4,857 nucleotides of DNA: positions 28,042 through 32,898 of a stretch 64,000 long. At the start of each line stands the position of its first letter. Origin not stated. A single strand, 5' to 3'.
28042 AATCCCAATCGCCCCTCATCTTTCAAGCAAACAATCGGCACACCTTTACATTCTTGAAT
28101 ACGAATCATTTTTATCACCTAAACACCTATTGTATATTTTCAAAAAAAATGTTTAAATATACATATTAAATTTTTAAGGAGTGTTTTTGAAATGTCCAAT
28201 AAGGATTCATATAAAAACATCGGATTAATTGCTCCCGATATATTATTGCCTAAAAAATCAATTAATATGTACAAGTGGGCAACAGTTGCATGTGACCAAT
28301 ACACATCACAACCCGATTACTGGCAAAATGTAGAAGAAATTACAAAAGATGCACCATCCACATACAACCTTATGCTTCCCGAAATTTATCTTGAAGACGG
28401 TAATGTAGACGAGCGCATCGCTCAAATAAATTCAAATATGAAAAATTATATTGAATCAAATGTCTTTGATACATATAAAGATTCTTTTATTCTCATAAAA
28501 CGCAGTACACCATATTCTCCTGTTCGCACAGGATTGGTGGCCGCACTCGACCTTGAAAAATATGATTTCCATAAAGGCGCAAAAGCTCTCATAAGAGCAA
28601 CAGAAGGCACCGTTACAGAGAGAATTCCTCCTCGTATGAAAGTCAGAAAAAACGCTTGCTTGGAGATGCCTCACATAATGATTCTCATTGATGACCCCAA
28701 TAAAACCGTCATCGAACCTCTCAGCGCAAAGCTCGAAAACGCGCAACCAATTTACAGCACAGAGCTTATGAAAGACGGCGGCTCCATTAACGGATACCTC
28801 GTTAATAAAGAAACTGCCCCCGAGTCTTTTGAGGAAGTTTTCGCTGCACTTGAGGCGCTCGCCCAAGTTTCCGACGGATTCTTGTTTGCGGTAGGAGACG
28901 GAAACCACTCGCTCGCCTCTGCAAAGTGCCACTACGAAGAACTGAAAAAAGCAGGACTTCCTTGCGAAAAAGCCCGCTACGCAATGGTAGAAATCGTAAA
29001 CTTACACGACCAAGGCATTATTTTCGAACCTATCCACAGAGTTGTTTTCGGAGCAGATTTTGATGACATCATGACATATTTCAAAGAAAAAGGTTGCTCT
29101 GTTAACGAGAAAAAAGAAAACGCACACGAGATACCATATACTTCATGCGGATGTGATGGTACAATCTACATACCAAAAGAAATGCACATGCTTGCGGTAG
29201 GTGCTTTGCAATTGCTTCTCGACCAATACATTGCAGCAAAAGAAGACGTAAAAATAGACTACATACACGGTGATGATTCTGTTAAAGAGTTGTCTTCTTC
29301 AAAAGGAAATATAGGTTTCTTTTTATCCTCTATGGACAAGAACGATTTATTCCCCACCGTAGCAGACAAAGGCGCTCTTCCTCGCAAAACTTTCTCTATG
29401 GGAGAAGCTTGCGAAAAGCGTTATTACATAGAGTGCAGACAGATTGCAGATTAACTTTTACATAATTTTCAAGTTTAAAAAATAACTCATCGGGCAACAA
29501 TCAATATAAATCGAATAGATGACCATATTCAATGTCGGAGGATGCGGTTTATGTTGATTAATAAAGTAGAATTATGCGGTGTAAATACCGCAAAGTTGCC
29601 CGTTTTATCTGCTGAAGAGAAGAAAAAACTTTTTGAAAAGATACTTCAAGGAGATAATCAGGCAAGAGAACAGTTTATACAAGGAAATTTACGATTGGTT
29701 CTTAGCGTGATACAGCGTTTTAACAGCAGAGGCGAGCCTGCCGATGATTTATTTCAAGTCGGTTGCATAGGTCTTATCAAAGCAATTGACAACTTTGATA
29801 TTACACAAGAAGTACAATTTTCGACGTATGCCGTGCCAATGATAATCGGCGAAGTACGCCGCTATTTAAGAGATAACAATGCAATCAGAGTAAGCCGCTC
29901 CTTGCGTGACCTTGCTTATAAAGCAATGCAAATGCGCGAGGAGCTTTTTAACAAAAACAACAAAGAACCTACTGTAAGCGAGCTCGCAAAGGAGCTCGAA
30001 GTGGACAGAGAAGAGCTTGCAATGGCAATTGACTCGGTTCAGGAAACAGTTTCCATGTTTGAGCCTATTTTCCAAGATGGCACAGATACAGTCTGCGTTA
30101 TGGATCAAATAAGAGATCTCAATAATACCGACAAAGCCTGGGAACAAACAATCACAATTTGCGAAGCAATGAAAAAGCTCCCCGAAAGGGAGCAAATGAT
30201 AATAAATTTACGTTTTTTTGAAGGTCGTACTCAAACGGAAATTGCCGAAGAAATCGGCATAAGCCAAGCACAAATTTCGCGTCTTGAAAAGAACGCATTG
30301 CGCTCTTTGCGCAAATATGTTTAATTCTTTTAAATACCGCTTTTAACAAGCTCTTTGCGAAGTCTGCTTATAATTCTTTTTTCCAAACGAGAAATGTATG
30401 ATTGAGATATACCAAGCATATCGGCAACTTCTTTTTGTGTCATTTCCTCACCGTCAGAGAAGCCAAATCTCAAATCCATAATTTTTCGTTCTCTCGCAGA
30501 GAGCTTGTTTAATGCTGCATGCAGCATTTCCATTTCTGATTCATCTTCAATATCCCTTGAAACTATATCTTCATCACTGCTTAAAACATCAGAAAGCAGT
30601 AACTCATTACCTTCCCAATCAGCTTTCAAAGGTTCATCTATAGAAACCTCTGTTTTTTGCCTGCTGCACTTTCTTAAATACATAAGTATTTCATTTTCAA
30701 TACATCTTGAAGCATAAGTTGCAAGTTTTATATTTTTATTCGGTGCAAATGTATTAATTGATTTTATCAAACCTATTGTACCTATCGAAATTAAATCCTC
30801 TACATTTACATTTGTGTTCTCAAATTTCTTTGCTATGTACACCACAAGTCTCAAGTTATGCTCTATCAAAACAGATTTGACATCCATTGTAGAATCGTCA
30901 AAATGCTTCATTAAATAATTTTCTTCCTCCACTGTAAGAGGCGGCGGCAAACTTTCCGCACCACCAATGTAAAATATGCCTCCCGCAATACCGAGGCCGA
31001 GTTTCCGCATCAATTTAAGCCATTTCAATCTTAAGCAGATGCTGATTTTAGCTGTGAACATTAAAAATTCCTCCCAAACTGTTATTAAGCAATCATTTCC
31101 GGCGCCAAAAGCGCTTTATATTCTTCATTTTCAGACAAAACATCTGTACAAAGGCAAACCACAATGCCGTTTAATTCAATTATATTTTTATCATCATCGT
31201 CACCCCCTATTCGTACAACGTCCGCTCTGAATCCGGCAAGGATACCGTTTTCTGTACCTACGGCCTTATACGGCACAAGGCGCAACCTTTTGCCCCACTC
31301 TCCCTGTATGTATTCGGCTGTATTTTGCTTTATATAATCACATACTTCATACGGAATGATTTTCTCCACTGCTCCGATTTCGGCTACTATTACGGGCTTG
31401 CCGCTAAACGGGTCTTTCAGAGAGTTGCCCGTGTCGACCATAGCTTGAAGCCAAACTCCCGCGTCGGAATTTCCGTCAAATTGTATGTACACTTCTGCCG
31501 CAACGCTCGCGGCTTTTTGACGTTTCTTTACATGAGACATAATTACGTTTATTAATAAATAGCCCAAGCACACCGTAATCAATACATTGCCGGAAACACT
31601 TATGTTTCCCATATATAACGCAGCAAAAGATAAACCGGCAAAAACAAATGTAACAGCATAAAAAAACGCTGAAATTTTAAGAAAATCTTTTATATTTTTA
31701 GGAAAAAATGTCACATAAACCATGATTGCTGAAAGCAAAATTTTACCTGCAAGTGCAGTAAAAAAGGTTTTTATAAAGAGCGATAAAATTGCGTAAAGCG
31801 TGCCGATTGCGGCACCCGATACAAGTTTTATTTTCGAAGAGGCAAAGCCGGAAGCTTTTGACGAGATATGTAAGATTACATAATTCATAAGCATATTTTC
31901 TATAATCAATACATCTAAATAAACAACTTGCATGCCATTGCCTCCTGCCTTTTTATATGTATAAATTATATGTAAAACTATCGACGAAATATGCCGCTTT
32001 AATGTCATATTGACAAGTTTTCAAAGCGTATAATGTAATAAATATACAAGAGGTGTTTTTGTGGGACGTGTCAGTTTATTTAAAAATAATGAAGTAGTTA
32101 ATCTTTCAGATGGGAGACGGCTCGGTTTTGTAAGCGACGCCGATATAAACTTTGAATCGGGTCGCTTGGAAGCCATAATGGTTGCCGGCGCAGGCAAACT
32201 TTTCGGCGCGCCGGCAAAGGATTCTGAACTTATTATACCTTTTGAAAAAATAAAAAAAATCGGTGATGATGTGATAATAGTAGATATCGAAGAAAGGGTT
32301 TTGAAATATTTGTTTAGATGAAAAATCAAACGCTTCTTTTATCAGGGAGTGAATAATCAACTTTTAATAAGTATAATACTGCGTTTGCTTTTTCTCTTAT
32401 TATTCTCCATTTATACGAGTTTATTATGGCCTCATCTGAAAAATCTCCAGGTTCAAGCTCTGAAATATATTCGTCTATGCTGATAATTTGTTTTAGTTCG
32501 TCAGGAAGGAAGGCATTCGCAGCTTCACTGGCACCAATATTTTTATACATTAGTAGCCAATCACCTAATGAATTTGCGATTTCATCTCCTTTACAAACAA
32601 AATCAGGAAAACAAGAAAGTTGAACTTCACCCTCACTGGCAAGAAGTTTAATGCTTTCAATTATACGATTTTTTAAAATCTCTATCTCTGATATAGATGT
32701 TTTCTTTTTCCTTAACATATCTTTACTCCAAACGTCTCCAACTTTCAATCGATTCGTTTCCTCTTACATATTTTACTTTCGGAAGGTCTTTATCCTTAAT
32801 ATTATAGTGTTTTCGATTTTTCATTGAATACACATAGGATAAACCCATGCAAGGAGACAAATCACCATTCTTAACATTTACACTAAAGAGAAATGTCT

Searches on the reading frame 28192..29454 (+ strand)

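Call 50: search_protein_families(library=pfam, proteins=[window:28192-29454:+], max_evalue=0.00001)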
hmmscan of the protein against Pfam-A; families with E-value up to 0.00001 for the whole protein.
window:28192-29454:+ (420 aa): 1 family
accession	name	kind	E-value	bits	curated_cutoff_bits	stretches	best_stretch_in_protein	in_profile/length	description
PF06245.16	DUF1015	-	2.8e-60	204.4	25.8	1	19-315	2-294/325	Protein of unknown function (DUF1015)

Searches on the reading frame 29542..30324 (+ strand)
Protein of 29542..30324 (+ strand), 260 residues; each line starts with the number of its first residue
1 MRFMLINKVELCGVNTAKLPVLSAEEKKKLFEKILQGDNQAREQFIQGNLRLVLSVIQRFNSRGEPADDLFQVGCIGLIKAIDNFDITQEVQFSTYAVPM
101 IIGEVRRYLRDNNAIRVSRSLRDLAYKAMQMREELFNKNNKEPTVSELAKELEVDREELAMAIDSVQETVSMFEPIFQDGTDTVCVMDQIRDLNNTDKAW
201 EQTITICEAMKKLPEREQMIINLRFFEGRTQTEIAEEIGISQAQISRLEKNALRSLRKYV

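Call 50: search_protein_families(library=pfam, proteins=[window:29542-30324:+], max_evalue=0.00001)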
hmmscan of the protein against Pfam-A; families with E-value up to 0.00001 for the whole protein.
window:29542-30324:+ (260 aa): 5 families
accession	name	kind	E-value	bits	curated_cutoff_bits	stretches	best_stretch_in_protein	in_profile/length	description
PF04545.22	Sigma70_r4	-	1.4e-18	66.5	24.1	1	209-258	1-50/50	Sigma-70, region 4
PF04542.20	Sigma70_r2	-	3.2e-18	65.7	24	1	46-113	2-69/71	Sigma-70 region 2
PF08281.18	Sigma70_r4_2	-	5.1e-09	36.1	25.7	1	208-245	6-43/54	Sigma-70, region 4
PF04539.22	Sigma70_r3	-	6.2e-09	36.3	25.3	1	129-182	7-60/78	Sigma-70 region 3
PF01381.28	HTH_3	-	1.1e-06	29.1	23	0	228-251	9-32/55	Helix-turn-helix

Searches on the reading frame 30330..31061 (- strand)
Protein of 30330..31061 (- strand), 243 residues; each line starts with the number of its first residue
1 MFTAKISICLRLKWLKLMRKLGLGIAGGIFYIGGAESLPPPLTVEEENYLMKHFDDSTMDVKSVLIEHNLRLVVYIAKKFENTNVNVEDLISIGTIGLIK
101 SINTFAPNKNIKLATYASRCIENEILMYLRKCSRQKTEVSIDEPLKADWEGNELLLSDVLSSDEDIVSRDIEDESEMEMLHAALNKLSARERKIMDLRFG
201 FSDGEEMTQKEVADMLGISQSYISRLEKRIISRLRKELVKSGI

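Call 6: search_protein_families(library=pfam, proteins=[window:30330-31061:-], max_evalue=0.01)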
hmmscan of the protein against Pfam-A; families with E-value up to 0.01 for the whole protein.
window:30330-31061:- (243 aa): 9 families
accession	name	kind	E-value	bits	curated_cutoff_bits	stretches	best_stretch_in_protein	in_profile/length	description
PF04545.22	Sigma70_r4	-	1.5e-17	63.3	24.1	1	183-236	1-50/50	Sigma-70, region 4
PF04542.20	Sigma70_r2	-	2.4e-17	62.9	24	1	65-134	1-70/71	Sigma-70 region 2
PF01381.28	HTH_3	-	2.6e-07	31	23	1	207-231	10-33/55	Helix-turn-helix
PF08281.18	Sigma70_r4_2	-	1e-05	25.5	25.7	1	178-221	2-41/54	Sigma-70, region 4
PF04814.19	HNF-1_N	-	0.00029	21.8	29.7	1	145-225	75-153/175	Hepatocyte nuclear factor 1 (HNF-1), N terminus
PF13560.12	HTH_31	-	0.00029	21.5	27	1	206-239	14-47/64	Helix-turn-helix domain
PF13744.12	HTH_37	-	0.005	17.1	27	1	203-234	28-59/80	Helix-turn-helix domain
PF13384.12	HTH_23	-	0.0081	16.4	24.6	0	207-229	18-40/50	Homeodomain-like domain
PF12844.13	HTH_19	-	0.0087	16.4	30.2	0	206-228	12-34/64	Helix-turn-helix domain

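Call 7: search_protein_families(library=ncbifam, proteins=[window:30330-31061:-], max_evalue=0.01)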
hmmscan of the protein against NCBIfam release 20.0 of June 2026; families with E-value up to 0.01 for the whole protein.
window:30330-31061:- (243 aa): 76 families (the best 25 are shown)
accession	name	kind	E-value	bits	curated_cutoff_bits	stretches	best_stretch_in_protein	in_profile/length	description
NF006158.0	PRK08301.1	equivalog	4.8e-114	379.8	339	1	4-240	4-239/241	RNA polymerase sporulation sigma factor SigE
TIGR02835.1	spore_sigmaE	equivalog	7.1e-109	362.7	348.6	1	13-240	6-232/234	RNA polymerase sporulation sigma factor SigE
NF004471.0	PRK05803.1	subfamily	1.4e-78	263.4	252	1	29-240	20-230/235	RNA polymerase sporulation sigma factor SigK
TIGR02846.1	spore_sigmaK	equivalog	1.6e-75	253.5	298.65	1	31-238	19-226/227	RNA polymerase sporulation sigma factor SigK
TIGR02980.1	SigBFG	subfamily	7.7e-34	117.3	234.35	2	137-238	134-226/227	SigB/SigF/SigG family RNA polymerase sigma factor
TIGR02937.1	sigma70-ECF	superfamily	8.3e-34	116.6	42.9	1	65-238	6-165/165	sigma-70 family RNA polymerase sigma factor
NF006071.0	PRK08215.1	equivalog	4.5e-32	111.7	372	2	40-132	17-109/258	RNA polymerase sporulation sigma factor SigG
TIGR02394.1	rpoS_proteo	equivalog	7.3e-31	107.7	378.7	2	39-125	25-111/285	RNA polymerase sigma factor RpoS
TIGR02885.1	spore_sigF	equivalog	1.6e-30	106.7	321.45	2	57-137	8-88/231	RNA polymerase sporulation sigma factor SigF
NF004052.0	PRK05572.1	subfamily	1.9e-30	106.2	311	2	43-141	15-113/252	SigF/SigG family RNA polymerase sporulation sigma factor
TIGR02850.1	spore_sigG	equivalog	2.9e-30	105.6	457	2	40-131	14-105/254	RNA polymerase sporulation sigma factor SigG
TIGR02997.1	Sig70-cyanoRpoD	subfamily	3.2e-30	105.4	384.5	2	60-126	74-140/298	RNA polymerase sigma factor, RpoD/SigA family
NF004207.0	PRK05657.1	equivalog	1.6e-28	100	394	2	37-125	66-154/329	RNA polymerase sigma factor RpoS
TIGR02393.1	RpoD_Cterm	equivalog_domain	4e-26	92.1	354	2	62-125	2-65/238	RNA polymerase sigma factor RpoD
NF041931.2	MzaA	equivalog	2e-25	89.7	800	2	51-123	466-538/726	MZA anti-phage system associated sigma-70 family RNA polymerase sigma factor MzaA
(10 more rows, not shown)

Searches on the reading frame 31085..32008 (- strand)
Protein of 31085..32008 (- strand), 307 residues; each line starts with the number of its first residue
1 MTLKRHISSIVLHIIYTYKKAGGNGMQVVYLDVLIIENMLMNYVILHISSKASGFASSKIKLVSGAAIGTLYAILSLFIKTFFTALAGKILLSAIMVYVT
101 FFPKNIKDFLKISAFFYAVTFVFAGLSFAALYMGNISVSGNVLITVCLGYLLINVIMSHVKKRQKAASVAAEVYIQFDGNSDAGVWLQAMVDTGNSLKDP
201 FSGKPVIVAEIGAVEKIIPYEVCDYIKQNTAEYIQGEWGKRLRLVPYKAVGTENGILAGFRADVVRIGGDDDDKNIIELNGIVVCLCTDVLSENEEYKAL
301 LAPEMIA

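Call 6: search_protein_families(library=pfam, proteins=[window:31085-32008:-], max_evalue=0.01)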
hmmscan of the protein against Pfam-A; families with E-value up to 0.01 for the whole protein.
window:31085-32008:- (307 aa): 1 family
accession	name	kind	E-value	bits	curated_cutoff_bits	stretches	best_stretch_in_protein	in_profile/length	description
PF03419.18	Peptidase_U4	-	2e-70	237.8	28.4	1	28-305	1-284/284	Sporulation factor SpoIIGA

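Call 7: search_protein_families(library=ncbifam, proteins=[window:31085-32008:-], max_evalue=0.01)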
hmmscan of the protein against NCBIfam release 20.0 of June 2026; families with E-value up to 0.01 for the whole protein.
window:31085-32008:- (307 aa): 1 family
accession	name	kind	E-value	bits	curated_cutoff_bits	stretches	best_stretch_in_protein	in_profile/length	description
TIGR02854.1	spore_II_GA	equivalog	2.1e-58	198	209.55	1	28-306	2-293/293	sigma-E processing peptidase SpoIIGA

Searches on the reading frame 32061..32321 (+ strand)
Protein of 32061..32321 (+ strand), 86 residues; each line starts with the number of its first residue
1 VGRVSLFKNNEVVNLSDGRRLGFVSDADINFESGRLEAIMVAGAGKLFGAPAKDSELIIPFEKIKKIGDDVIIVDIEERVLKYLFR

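Call 50: search_protein_families(library=pfam, proteins=[window:32061-32321:+], max_evalue=0.00001)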
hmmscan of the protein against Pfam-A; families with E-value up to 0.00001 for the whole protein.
window:32061-32321:+ (86 aa): 1 family
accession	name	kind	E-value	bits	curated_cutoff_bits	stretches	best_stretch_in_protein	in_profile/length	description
PF05239.21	PRC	-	1.1e-11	45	21.2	1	4-77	6-74/78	PRC-barrel domain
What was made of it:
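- Checked: The PRC-barrel (ylmC-type) gene is at 32061..32321 on the + strand (call 50).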

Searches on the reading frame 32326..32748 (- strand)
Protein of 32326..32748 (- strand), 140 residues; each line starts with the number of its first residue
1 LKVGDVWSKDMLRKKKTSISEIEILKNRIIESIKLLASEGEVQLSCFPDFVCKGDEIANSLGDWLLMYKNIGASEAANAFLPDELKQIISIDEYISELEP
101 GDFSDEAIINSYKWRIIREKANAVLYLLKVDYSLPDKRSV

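Call 6: search_protein_families(library=pfam, proteins=[window:32326-32748:-], max_evalue=0.01)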
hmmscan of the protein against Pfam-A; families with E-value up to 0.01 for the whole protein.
window:32326-32748:- (140 aa): 0 families

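Call 7: search_protein_families(library=ncbifam, proteins=[window:32326-32748:-], max_evalue=0.01)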
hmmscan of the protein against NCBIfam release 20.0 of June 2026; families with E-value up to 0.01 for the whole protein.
window:32326-32748:- (140 aa): 0 families

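Call 34: search_protein_families(library=pfam, proteins=[window:32326-32694:-], max_evalue=0.1)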
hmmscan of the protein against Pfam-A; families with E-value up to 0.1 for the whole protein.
window:32326-32694:- (122 aa): 0 families
